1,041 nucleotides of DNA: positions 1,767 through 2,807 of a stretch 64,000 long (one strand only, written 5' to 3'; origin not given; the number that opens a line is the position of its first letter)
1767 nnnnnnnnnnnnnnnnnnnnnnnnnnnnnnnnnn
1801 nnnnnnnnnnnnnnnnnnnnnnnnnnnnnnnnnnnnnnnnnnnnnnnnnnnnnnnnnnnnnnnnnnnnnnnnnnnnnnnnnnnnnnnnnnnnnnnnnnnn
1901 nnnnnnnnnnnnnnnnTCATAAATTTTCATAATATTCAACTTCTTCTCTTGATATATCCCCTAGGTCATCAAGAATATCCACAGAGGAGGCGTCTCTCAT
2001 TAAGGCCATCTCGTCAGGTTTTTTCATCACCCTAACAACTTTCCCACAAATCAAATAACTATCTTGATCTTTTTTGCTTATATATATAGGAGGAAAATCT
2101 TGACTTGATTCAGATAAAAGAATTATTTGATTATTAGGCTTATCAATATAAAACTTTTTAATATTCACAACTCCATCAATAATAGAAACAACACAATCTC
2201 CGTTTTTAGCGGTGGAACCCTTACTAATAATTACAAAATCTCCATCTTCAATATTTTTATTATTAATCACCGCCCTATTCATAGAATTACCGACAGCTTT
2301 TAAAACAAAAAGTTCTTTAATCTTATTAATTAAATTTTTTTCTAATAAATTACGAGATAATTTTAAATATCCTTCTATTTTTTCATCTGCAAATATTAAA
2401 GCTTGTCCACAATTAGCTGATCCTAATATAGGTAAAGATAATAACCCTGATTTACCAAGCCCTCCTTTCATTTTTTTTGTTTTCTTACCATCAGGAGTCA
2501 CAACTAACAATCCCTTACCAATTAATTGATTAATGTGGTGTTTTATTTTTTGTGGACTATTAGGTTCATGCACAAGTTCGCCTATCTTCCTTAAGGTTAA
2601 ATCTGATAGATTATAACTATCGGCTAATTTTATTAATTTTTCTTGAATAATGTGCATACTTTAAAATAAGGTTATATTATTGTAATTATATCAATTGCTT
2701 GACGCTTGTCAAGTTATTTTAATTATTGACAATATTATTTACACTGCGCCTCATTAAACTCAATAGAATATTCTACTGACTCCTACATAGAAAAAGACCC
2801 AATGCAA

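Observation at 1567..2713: LexA-type self-cleaving repressor with an acidic tail, translationally coupled to a MazF toxin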

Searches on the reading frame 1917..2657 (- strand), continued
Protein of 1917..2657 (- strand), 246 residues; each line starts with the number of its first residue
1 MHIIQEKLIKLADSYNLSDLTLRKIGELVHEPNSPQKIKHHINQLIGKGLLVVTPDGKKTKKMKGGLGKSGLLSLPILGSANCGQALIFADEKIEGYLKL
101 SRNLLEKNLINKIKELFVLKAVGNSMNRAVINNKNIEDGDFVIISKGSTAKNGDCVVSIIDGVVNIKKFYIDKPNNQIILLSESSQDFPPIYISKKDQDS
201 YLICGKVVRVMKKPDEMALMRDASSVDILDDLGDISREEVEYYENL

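Call 61: fold_search(model_id=the predicted structure, library=pdb)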
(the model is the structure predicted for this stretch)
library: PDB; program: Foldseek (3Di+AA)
matches with E <= 10: 843; with E <= 0.001: 44
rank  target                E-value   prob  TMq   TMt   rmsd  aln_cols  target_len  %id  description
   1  3k2z_A                4.3e-10  1.00  0.44  0.55   8.6       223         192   22  Crystal structure of a LexA protein from Thermotoga maritima (released 2010-10-06)
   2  3k2z_B                4.9e-10  1.00  0.43  0.53   9.5       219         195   21  Crystal structure of a LexA protein from Thermotoga maritima (released 2010-10-06)
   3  3jso_A                1.3e-09  1.00  0.43  0.55  11.1       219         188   24  Classic Protein With a New Twist: crystal structure of a LexA repressor DNA complex (released 2010-08-18)
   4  1jhh_A                1.3e-09  1.00  0.41  0.50   9.4       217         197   24  LEXA S119A MUTANT (released 2001-09-19)
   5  3jso_B                2.0e-09  1.00  0.42  0.53  11.6       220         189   24  Classic Protein With a New Twist: crystal structure of a LexA repressor DNA complex (released 2010-08-18)
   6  1jhf_A                3.8e-09  1.00  0.38  0.46   9.6       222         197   22  LEXA G85D MUTANT (released 2001-09-19)
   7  3jsp_A                4.3e-09  1.00  0.42  0.51  11.9       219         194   25  Classic Protein With a New Twist: crystal structure of a LexA repressor DNA complex (released 2010-08-18)
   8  3jsp_B                4.5e-09  1.00  0.42  0.52  10.9       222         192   24  Classic Protein With a New Twist: crystal structure of a LexA repressor DNA complex (released 2010-08-18)
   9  8trg_I                2.6e-08  1.00  0.44  0.56  11.2       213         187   23  Structure of full-length LexA bound to a RecA filament (released 2023-11-15)
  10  1jhe_A                1.1e-07  1.00  0.44  0.82   2.8       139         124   30  LEXA L89P Q92W E152A K156A MUTANT (released 2001-09-19)
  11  7b5g_C                5.0e-07  1.00  0.40  0.69   4.6       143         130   30  Crystal structure of E.coli LexA in complex with nanobody NbSOS3(Nb14527) (released 2022-09-14)
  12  7b5g_G                6.7e-07  1.00  0.40  0.71   4.5       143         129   29  Crystal structure of E.coli LexA in complex with nanobody NbSOS3(Nb14527) (released 2022-09-14)
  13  2ho0                  9.0e-07  1.00  0.40  0.72   4.4       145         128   19  Structure of a Hyper-cleavable Monomeric Fragment of Phage Lambda Repressor Containing the Cleavage Site Region (released 2006-09-19)
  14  1jhh_B                1.3e-06  1.00  0.41  0.79   3.2       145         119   28  LEXA S119A MUTANT (released 2001-09-19)
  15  8gmu_A                1.3e-06  1.00  0.42  0.74   4.3       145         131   18  Structure of lambda repressor in complex with RecA filament (released 2022-12-21)
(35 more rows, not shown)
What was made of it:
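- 1917..2657 (-): lexA-like gene, 246 aa: winged-helix DNA-binding domain, S24 self-cleaving domain and C-terminal tail; proposed antitoxin. Best Foldseek matches are full-length LexA structures (call 61).
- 2463..2657 (-): N-terminal winged helix-turn-helix, about residues 1-65. Foldseek alignments of about 220 columns to LexA, including its N-terminal domain (call 61).
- The fold matches full-length LexA (call 61).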

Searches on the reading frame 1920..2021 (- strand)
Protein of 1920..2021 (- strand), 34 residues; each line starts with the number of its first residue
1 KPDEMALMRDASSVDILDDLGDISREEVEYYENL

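Call 22: search_solved_structures(query=A2, max_evalue=10, show_alignments=5)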
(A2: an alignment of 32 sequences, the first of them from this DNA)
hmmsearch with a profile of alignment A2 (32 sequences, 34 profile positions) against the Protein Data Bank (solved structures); distinct sequences matched with E-value up to 10: 3.
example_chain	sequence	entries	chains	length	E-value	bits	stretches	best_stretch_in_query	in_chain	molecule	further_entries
1j03_A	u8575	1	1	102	0.056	16.9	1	11-29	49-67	putative steroid binding protein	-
1t0g_A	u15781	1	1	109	0.064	16.7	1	11-29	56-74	cytochrome b5 domain-containing protein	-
6zj3_Ls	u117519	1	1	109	1.6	12.2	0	22-33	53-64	Ribosomal protein eL30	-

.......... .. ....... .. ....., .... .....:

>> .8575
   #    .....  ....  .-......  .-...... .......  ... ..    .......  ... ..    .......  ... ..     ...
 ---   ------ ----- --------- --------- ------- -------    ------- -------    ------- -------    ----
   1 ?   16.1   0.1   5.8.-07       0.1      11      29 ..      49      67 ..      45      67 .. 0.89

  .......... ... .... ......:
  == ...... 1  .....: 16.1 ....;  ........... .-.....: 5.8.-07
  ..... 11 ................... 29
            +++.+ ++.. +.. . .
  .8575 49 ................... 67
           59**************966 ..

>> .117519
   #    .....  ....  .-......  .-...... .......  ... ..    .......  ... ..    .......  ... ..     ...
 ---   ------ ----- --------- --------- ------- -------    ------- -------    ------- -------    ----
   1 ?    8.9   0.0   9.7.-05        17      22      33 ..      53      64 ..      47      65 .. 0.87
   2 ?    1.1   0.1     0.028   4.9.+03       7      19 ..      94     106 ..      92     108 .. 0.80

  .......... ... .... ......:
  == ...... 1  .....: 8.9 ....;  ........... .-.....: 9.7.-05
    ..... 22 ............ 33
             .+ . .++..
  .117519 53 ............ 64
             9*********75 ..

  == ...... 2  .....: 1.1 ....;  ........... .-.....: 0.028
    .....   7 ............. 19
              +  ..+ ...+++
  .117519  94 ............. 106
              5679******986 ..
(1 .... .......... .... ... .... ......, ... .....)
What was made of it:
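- Closest known: MazE-MazF. Different: The tail shows no detectable sequence similarity to antitoxins in the PDB (call 22).
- The tail profile finds no MazE, Kis or other antitoxin in PDB sequences (call 22), so homology to the MazE tail is not shown.
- Tried and rejected: Tail profile against PDB sequences (call 22).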

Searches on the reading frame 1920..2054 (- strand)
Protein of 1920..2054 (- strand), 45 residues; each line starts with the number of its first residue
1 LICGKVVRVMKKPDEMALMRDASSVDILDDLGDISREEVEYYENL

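Call 65: find_homologous_proteins(query=A6, max_evalue=0.01)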
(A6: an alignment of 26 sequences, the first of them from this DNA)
Query A6 (26 sequences) (45 aa, profile of the alignment): 15 proteins with E <= 0.01 among 38 candidates.
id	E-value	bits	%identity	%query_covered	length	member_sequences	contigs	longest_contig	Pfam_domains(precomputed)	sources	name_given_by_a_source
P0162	4.6e-13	67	61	69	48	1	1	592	-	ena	-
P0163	6.9e-13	66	44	71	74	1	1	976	-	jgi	jgi:hypothetical protein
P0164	1.2e-12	65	52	73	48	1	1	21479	-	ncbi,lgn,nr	ncbi:MAG: hypothetical protein Q7K35_05270 [bacterium]|nr:hypothetical protein [bacterium]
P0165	2.5e-12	64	56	71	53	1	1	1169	-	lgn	-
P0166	4.0e-11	60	41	71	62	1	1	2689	-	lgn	-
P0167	9.4e-11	59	50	71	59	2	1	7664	-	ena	-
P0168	1.2e-10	59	54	53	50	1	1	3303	-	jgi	jgi:hypothetical protein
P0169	1.6e-10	58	67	60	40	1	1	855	-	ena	-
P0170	6.9e-10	56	67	60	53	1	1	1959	-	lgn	-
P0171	4.1e-9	54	47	98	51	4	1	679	-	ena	-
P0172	7.2e-9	53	65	44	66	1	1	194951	-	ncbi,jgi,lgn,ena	ncbi:MAG: hypothetical protein WC297_01090 [Candidatus Paceibacterota bacterium]|jgi:hypothetical pr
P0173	4.0e-8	51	38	71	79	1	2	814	-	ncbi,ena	-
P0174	1.6e-7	49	43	51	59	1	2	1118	-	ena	-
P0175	1.9e-7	49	71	53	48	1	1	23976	-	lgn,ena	-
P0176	1.5e-5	43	75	44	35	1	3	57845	-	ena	-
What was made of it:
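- Tried and rejected: A 45-column mixed-scaffold alignment (call 65) collected only 38 candidates, and all 15 hits were small proteins.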

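Call 67: find_encoding_contigs(protein=P0172, flank=3000, max_places=3)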
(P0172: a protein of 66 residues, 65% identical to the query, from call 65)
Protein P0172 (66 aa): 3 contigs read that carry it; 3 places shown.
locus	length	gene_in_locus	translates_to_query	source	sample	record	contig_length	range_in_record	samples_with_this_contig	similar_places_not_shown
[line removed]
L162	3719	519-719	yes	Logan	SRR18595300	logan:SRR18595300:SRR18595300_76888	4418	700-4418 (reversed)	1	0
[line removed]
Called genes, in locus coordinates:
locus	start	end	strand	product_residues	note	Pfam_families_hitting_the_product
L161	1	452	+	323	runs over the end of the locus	-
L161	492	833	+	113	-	PF05635:23S_rRNA_IVP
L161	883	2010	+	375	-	PF00226:DnaJ, PF01556:DnaJ_C, PF00684:DnaJ_CXXCXGXG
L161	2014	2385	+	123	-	PF05635:23S_rRNA_IVP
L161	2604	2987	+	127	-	PF22091:DUF6941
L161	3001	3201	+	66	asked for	-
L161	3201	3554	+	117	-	PF02452:PemK_toxin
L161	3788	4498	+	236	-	-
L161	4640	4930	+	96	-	-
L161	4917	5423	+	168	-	PF00702:Hydrolase, PF13419:HAD_2, PF08645:PNK3P, PF13242:Hydrolase_like (weak)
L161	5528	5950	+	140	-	-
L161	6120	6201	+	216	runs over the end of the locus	-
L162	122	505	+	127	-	PF22091:DUF6941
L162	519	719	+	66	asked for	-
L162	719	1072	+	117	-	PF02452:PemK_toxin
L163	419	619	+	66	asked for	-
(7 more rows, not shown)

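Call 68: find_encoding_contigs(protein=P0164, flank=3000, max_places=3)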
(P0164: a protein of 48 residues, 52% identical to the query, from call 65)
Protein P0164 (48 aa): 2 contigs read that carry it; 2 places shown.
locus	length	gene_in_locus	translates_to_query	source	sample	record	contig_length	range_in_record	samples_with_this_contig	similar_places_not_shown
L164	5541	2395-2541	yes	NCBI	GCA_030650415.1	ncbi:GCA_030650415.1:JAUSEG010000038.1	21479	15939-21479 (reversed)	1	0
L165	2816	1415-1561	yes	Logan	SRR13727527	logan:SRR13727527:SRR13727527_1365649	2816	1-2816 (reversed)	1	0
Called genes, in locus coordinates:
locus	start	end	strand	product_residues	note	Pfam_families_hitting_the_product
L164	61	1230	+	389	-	PF03235:GmrSD_N, PF01844:HNH (weak)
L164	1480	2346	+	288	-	PF04471:Mrr_cat, PF22722:NA-iREase1 (weak)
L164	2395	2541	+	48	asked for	-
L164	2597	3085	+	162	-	PF07963:N_methyl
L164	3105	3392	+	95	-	-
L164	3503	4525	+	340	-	PF06068:TIP49 (faint), PF01078:Mg_chelatase (faint), PF05496:RuvB_N, PF00004:AAA, PF07728:AAA_5, PF17864:AAA_lid_4, PF05491:WHD_RuvB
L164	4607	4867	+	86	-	-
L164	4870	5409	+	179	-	PF03703:bPH_2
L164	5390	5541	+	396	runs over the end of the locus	PF02547:Queuosine_synth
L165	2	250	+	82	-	?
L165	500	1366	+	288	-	PF04471:Mrr_cat, PF22722:NA-iREase1 (weak)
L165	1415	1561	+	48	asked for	-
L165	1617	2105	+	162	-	PF07963:N_methyl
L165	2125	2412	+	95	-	-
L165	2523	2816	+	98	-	?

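Call 69: find_encoding_contigs(protein=P0176, flank=3000, max_places=2)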
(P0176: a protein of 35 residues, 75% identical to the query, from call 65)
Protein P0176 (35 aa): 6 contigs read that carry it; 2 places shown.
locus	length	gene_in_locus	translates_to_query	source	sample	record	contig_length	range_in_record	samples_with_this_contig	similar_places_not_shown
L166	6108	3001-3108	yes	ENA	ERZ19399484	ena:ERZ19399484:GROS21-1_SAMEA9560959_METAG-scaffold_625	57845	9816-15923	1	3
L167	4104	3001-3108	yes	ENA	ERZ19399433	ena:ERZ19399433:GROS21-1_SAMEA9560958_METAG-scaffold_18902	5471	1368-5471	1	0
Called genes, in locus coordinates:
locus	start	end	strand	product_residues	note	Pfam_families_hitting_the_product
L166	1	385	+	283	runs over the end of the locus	PF02163:Peptidase_M50 (faint)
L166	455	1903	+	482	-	-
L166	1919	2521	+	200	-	-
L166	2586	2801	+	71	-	-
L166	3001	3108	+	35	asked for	-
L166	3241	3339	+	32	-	-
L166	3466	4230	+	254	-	PF00717:Peptidase_S24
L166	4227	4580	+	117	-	PF02452:PemK_toxin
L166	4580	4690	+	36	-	-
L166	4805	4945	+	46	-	-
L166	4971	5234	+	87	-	PF02732:ERCC4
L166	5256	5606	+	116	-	PF12826:HHH_2 (faint), PF14520:HHH_5, PF00633:HHH (weak)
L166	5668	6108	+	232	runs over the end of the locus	PF01381:HTH_3, PF12844:HTH_19, PF13560:HTH_31 (weak), PF13274:SocA_Panacea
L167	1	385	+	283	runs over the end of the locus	PF02163:Peptidase_M50 (faint)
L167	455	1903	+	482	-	-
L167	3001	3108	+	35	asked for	-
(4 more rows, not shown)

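Call 70: find_encoding_contigs(protein=P0175, flank=3000, max_places=2)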
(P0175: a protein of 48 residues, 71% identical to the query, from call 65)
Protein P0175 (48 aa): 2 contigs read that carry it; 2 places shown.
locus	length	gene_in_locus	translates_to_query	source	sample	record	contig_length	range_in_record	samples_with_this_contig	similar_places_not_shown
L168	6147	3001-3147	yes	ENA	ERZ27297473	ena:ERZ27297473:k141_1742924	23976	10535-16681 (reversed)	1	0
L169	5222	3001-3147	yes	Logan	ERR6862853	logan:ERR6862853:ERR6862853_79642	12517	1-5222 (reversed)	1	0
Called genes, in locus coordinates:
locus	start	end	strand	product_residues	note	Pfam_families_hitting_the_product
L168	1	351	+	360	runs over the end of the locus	PF02661:Fic, PF01022:HTH_5 (weak), PF22168:DIP2311-like_C (faint)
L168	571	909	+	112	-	-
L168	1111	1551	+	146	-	-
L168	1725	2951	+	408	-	PF00270:DEAD (faint), PF05970:PIF1, PF13245:AAA_19, PF13401:AAA_22 (weak), PF13604:AAA_30, PF21530:Pif1_2B_dom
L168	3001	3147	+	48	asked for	-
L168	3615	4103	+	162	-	PF22811:Zn_ribbon_NrdR, PF03477:ATP-cone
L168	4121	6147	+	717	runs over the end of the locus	PF03477:ATP-cone, PF13597:NRDD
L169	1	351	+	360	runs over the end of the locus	PF02661:Fic, PF01022:HTH_5 (weak), PF22168:DIP2311-like_C (faint)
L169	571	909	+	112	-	-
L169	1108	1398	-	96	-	-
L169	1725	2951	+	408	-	PF00270:DEAD (faint), PF05970:PIF1, PF13245:AAA_19, PF13401:AAA_22 (weak), PF13604:AAA_30, PF21530:Pif1_2B_dom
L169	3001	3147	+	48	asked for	-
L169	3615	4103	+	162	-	PF22811:Zn_ribbon_NrdR, PF03477:ATP-cone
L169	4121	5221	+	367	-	?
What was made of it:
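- Orphan tail peptides exist (calls 68, 70).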

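Call 71: find_encoding_contigs(protein=P0167, flank=3000, max_places=2)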
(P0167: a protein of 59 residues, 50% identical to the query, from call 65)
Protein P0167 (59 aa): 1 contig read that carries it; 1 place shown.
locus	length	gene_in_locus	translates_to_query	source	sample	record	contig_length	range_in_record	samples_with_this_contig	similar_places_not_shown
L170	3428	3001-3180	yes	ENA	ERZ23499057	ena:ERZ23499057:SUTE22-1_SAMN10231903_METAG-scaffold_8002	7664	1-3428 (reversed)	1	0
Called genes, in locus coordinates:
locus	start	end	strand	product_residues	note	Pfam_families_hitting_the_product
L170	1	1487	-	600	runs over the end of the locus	PF00009:GTP_EFTU, PF01926:MMR_HSR1 (weak), PF22042:EF-G_D2, PF03144:GTP_EFTU_D2, PF00679:EFG_C, PF21018:BipA_C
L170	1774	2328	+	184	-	PF01435:Peptidase_M48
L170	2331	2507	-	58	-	-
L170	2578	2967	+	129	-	-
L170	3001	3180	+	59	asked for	-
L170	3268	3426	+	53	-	?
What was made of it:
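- Tail-only mini-ORFs exist without an adjacent MazF (L164, L168, L170; calls 68, 70, 71).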
